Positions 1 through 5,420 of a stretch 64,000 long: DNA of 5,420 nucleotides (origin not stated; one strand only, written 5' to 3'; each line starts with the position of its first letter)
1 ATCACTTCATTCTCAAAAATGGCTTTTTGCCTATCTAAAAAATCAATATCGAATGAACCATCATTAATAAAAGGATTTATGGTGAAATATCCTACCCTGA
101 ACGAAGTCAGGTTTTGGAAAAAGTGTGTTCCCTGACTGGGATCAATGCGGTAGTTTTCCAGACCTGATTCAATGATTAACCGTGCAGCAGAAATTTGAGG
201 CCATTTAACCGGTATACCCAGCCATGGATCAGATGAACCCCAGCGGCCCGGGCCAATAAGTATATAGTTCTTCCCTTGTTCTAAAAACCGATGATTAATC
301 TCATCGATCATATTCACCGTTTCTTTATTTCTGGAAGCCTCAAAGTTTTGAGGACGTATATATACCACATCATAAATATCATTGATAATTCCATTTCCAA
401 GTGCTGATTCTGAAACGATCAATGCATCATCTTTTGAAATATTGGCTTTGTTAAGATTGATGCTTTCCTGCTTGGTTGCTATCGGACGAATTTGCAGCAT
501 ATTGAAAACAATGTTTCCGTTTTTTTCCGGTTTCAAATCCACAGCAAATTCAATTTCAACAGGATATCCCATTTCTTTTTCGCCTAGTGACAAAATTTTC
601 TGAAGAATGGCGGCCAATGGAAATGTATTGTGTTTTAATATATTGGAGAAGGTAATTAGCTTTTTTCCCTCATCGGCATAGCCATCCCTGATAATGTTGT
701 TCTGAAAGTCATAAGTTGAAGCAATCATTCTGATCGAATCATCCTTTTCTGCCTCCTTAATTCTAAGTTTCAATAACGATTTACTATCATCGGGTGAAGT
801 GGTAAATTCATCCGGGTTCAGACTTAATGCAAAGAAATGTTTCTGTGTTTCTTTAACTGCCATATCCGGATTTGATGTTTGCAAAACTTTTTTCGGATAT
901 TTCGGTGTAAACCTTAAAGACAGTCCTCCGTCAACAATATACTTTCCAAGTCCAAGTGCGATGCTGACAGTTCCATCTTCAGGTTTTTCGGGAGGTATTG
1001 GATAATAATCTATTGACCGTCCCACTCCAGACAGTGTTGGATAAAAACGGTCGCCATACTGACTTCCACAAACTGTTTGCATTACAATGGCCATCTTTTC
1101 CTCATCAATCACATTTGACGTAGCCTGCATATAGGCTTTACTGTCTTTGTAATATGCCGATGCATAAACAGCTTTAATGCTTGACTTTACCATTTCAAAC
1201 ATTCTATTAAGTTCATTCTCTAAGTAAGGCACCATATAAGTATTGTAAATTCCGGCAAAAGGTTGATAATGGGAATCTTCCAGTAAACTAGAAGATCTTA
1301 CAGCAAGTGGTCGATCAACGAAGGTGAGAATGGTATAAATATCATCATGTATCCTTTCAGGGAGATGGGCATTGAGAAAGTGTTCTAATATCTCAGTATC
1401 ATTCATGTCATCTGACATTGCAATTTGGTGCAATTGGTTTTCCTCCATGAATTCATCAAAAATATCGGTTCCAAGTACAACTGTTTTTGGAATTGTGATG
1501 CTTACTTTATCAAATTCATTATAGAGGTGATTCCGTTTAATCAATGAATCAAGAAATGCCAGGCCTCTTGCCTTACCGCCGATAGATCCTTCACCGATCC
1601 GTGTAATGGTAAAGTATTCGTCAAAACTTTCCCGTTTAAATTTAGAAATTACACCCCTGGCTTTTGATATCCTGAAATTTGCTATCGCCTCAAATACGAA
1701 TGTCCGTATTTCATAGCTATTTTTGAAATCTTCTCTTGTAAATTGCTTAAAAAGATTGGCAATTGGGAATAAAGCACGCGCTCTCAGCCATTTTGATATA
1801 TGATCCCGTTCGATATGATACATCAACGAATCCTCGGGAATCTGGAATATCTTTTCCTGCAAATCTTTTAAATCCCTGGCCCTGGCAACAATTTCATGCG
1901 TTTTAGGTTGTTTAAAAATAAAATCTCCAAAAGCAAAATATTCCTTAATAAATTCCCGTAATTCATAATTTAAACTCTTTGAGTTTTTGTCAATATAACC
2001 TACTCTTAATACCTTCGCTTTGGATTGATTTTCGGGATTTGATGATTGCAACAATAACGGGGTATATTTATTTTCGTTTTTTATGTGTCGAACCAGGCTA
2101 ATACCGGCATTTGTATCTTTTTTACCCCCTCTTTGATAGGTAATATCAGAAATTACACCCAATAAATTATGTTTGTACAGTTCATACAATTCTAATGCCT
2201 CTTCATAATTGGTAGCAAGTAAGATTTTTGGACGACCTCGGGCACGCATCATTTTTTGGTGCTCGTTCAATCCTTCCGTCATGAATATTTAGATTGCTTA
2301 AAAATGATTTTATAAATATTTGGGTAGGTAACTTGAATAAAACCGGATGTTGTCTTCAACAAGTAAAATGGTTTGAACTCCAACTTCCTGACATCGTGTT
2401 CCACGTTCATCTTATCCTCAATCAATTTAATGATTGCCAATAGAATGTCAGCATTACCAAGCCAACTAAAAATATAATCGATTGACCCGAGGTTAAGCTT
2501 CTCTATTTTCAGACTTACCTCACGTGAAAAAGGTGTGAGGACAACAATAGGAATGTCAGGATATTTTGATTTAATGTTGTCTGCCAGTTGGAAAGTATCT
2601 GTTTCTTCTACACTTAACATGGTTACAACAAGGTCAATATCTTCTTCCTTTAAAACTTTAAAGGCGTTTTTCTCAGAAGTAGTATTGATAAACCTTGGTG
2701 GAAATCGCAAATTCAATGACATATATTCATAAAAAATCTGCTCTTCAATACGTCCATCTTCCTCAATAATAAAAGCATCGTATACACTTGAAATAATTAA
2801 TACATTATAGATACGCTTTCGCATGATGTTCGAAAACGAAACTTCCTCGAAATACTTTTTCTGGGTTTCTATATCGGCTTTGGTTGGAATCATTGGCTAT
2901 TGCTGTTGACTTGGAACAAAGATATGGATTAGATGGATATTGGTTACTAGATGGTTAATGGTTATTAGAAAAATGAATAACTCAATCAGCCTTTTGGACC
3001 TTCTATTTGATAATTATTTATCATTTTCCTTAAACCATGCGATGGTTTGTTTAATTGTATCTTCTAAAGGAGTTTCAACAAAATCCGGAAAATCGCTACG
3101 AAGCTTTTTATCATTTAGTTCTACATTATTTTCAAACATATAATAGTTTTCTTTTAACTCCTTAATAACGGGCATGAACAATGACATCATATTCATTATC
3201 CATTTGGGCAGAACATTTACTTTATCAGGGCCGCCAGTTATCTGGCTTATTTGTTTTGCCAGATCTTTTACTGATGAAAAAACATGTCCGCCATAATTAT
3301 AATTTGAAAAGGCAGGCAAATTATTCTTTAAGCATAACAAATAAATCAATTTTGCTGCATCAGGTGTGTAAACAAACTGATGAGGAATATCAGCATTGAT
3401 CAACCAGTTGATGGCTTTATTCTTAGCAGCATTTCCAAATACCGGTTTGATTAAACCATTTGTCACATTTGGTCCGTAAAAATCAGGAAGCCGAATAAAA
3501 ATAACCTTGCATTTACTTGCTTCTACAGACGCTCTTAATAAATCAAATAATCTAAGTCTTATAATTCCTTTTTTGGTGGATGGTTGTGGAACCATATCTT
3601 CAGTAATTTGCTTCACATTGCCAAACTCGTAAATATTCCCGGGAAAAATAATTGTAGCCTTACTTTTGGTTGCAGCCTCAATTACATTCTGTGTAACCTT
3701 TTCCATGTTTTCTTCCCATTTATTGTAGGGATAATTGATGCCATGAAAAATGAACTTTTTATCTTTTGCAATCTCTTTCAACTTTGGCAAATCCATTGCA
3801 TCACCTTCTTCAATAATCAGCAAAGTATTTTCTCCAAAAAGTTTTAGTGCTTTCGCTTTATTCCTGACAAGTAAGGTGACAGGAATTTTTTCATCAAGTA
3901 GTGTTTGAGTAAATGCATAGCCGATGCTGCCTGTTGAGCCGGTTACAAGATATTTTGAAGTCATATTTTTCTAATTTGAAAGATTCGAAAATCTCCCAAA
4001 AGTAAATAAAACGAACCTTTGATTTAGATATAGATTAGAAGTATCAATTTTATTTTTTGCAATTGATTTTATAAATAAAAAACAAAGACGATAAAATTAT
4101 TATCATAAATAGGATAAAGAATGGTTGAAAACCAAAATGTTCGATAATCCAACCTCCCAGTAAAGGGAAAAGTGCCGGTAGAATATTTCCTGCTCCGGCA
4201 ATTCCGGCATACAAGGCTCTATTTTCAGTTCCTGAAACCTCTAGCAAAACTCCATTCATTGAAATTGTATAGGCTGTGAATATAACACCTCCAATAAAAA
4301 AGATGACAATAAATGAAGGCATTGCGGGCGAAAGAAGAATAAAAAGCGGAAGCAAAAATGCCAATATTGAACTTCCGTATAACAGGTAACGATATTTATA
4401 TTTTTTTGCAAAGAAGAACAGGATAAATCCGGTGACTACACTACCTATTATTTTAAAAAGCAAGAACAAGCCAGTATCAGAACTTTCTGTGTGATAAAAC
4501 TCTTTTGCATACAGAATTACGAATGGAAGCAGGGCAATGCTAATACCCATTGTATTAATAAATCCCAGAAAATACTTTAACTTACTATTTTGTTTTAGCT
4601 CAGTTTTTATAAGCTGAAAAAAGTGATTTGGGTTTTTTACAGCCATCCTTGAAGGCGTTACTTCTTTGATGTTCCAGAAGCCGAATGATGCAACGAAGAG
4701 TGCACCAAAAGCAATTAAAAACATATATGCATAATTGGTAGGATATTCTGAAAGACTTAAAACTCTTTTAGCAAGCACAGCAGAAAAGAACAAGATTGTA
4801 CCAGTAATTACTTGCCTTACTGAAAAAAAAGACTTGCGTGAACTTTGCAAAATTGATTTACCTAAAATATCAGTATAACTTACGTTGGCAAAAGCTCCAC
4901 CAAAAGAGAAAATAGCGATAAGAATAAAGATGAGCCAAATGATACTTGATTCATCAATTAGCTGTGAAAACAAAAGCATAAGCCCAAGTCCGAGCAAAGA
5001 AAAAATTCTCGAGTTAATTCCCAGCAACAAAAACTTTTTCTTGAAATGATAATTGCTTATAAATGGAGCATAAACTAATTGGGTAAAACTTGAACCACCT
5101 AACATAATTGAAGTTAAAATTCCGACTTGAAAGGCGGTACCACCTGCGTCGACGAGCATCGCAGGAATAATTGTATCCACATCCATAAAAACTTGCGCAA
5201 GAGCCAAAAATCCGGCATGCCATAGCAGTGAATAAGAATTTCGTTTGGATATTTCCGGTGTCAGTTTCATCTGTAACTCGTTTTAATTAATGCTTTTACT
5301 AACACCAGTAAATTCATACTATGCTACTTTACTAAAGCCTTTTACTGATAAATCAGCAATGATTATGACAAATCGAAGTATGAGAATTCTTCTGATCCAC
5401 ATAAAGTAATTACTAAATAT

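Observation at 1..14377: Head-to-head inverted segmental duplication (at least 7 kb) of a five-gene module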

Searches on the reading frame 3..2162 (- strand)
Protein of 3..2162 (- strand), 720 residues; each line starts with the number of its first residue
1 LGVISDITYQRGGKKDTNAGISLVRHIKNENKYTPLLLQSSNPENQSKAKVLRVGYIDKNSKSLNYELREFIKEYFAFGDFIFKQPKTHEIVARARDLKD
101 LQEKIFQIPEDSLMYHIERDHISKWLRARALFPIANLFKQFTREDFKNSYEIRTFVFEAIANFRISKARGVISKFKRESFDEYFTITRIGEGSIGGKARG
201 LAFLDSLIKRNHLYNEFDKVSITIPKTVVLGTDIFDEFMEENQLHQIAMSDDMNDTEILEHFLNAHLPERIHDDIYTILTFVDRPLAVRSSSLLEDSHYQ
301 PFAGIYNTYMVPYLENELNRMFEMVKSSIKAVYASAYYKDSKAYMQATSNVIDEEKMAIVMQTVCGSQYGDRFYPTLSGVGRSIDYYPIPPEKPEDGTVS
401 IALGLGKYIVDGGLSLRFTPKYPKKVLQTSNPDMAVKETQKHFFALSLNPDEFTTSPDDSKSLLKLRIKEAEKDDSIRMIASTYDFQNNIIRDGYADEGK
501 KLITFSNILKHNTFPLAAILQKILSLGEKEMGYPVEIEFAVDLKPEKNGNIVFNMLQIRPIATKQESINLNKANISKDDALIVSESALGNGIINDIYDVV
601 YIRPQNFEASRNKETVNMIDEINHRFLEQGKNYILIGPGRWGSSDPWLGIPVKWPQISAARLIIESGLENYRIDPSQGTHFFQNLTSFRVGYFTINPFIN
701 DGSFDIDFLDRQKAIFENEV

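Call 11: search_protein_families(library=pfam, proteins=[window:3-2162:-])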
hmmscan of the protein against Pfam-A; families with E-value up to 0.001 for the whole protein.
window:3-2162:- (720 aa): 1 family
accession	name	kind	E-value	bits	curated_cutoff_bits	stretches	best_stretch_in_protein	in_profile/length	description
PF01326.24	PPDK_N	-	9.6e-44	150.4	27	1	193-575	3-323/328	Pyruvate phosphate dikinase, AMP/ATP-binding domain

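Call 37: find_homologous_proteins(query=window:3-2162:-, max_evalue=1e-150)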
Query window:3-2162:- (720 aa): 7989 proteins with E <= 1e-150 among 8000 candidates; the best 120 are listed.
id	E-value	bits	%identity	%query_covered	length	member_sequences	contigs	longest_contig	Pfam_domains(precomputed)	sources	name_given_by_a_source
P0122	0.0e+0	1626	100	100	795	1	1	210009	PF01326.25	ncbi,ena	-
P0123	0.0e+0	1461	97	93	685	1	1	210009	PF01326.25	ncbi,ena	-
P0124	0.0e+0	1448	88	100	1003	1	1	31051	PF01326.25,PF00072.31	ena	-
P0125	0.0e+0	1445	87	100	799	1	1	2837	PF01326.25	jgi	jgi:CheY-like chemotaxis protein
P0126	0.0e+0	1418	85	100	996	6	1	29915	PF01326.25,PF00072.31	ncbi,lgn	-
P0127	0.0e+0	1405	84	100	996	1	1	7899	PF01326.25,PF00072.31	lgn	-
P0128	0.0e+0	1391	83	100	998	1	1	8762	PF01326.25,PF00072.31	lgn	-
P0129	0.0e+0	1390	83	100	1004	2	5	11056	PF01326.25,PF00072.31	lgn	-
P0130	0.0e+0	1301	78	100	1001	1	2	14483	PF01326.25,PF00072.31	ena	-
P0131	0.0e+0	1294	77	100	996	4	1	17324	PF01326.25,PF00072.31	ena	-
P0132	0.0e+0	1292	77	100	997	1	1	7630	PF01326.25,PF00072.31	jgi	jgi:CheY-like chemotaxis protein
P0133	0.0e+0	1291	76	100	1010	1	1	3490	PF01326.25,PF00072.31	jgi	jgi:CheY-like chemotaxis protein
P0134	0.0e+0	1290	77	100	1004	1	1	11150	PF01326.25,PF00072.31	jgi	-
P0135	0.0e+0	1288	77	100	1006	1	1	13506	PF01326.25,PF00072.31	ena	-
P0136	0.0e+0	1288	78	100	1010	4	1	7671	PF01326.25,PF00072.31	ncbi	-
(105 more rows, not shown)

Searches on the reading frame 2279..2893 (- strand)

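Call 11: search_protein_families(library=pfam, proteins=[window:2279-2893:-])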
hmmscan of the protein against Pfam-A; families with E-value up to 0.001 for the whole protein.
window:2279-2893:- (204 aa): 1 family
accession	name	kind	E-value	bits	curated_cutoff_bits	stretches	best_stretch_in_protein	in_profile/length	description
PF00072.30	Response_reg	-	1e-06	29.3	30.2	1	71-143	28-99/111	Response regulator receiver domain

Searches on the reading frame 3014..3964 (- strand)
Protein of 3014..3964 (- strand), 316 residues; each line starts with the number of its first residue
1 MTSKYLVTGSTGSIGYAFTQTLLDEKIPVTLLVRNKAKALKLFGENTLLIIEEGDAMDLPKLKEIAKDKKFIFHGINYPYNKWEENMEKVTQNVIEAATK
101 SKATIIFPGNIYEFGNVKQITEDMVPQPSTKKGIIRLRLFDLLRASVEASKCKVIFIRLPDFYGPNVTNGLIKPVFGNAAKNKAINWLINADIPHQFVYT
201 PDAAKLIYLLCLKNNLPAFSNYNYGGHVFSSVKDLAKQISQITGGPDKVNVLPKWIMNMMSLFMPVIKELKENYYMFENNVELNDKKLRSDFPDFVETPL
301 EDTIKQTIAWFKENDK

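Call 11: search_protein_families(library=pfam, proteins=[window:3014-3964:-])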
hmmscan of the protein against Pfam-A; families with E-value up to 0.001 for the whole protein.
window:3014-3964:- (316 aa): 3 families
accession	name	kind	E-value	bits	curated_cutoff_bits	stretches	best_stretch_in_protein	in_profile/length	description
PF01370.27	Epimerase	-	3.1e-14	53.4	20.9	1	6-223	2-238/240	NAD dependent epimerase/dehydratase family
PF13460.12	NAD_binding_10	-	1.4e-08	35.3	27.2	1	9-102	1-89/184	NAD(P)H-binding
PF05368.20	NmrA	-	1.1e-06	28.9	27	1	2-102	2-98/298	NmrA-like family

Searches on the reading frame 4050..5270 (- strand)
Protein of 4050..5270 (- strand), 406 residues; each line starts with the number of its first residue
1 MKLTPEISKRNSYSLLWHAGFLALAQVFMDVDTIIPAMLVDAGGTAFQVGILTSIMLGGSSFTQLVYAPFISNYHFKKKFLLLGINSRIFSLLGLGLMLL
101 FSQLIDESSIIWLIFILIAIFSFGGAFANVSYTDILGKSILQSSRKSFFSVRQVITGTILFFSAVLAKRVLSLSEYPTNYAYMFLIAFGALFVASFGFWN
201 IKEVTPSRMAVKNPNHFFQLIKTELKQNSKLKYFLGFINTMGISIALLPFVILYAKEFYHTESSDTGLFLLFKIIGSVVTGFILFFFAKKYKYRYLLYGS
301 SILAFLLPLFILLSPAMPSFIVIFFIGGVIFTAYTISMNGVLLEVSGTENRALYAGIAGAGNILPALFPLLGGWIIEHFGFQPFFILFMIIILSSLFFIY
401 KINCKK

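Call 11: search_protein_families(library=pfam, proteins=[window:4050-5270:-])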
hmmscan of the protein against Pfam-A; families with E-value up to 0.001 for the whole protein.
window:4050-5270:- (406 aa): 1 family
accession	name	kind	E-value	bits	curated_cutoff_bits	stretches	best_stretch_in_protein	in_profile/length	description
PF07690.21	MFS_1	-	4.6e-17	62.4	33.4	2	234-398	3-167/347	Major Facilitator Superfamily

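Call 18: find_encoding_contigs(protein=window:4050-5270:-, flank=10000, max_places=10)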
Protein window:4050-5270:- (406 aa): no gene with exactly this product is on record in the collection.
